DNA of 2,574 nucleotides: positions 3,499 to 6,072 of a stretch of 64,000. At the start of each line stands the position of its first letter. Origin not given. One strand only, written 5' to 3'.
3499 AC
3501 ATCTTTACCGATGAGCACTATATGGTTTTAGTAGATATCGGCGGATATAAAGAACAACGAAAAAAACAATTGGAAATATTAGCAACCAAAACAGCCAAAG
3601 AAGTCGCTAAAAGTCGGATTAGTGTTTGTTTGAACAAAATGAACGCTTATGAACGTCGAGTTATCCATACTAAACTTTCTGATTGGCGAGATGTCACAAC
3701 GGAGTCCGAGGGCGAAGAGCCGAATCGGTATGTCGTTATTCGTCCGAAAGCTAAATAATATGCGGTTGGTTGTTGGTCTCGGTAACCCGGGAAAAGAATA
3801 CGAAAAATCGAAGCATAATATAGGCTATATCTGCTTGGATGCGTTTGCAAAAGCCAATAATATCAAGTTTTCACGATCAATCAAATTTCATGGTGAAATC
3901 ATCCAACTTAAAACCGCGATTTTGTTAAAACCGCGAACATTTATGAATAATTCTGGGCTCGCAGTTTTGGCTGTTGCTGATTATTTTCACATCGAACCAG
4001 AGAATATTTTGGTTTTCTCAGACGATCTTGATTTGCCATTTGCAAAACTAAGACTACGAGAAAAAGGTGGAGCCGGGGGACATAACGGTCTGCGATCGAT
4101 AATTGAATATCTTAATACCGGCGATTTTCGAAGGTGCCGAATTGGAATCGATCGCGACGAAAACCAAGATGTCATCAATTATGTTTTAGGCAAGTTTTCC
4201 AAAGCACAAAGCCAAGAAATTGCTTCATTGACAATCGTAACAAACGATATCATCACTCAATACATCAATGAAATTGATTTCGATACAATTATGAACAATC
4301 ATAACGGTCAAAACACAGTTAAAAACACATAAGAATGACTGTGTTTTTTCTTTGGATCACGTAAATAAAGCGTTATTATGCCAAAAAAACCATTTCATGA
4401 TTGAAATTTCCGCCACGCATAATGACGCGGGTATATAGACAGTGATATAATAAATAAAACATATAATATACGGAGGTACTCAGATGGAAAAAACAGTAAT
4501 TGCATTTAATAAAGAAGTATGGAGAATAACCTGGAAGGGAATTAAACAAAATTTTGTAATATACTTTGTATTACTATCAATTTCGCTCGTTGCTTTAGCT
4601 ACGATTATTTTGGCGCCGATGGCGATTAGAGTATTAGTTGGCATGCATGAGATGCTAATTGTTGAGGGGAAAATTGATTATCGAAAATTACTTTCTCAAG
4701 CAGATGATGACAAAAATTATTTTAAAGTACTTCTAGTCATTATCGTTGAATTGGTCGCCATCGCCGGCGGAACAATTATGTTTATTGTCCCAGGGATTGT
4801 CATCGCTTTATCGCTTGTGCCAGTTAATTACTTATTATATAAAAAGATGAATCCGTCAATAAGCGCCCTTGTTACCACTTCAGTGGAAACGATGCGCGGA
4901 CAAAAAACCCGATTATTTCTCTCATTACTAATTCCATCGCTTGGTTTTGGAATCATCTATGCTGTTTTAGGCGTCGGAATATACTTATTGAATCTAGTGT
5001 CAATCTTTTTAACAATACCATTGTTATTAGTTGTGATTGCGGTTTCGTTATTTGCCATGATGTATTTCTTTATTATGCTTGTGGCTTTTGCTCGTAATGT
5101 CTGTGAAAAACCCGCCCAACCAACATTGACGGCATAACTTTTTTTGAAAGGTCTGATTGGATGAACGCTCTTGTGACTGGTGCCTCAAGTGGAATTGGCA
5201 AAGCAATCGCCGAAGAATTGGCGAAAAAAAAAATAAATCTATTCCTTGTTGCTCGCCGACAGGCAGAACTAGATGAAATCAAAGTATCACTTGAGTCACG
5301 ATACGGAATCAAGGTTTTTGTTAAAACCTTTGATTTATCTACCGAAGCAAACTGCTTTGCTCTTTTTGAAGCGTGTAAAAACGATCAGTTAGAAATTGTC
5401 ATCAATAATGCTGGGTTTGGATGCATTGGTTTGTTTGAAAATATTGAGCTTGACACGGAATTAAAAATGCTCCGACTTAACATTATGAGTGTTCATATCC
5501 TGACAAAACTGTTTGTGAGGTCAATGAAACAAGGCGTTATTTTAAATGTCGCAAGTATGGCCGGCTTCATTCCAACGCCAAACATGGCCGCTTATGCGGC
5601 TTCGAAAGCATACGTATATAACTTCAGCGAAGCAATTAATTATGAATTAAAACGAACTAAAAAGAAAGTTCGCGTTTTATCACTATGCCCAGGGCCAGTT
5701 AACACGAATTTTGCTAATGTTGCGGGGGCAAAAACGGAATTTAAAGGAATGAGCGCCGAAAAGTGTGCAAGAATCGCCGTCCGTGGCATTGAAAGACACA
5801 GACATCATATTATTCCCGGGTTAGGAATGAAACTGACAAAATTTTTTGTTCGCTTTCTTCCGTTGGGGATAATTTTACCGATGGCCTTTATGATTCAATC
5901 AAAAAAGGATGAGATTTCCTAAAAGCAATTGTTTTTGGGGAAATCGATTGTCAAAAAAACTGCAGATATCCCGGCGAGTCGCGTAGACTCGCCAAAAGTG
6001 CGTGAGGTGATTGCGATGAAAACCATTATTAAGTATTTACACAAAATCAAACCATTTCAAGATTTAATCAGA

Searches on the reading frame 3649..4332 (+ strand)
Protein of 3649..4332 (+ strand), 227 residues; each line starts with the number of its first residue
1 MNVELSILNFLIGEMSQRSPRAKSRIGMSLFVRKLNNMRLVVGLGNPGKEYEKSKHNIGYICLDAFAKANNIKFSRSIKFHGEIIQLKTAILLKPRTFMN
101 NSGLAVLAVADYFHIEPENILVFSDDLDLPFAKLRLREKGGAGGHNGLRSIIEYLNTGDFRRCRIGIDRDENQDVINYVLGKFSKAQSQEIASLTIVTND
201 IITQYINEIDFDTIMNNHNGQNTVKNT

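Call 31: search_protein_families(library=pfam, proteins=[window:3649-4332:+], max_evalue=0.00001)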
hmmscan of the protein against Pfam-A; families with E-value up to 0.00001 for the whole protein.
window:3649-4332:+ (227 aa): 1 family
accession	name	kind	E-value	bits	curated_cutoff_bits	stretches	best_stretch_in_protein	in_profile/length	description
PF01195.25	Pept_tRNA_hydro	-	2.7e-59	200.5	27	1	40-219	1-183/183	Peptidyl-tRNA hydrolase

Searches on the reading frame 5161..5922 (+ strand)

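Call 31: search_protein_families(library=pfam, proteins=[window:5161-5922:+], max_evalue=0.00001)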
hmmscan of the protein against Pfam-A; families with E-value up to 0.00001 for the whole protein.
window:5161-5922:+ (253 aa): 4 families
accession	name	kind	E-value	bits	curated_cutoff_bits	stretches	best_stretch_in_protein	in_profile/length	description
PF00106.31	adh_short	-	4.9e-42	144.1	26.6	1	3-187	3-189/195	short chain dehydrogenase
PF13561.12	adh_short_C2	-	1.3e-24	87.6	27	1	7-196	1-192/236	Enoyl-(Acyl carrier protein) reductase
PF08659.16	KR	-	9.8e-12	45.6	22.6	1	4-157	4-161/180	KR domain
PF01370.27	Epimerase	-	5.6e-06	26.4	20.9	0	3-160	1-157/240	NAD dependent epimerase/dehydratase family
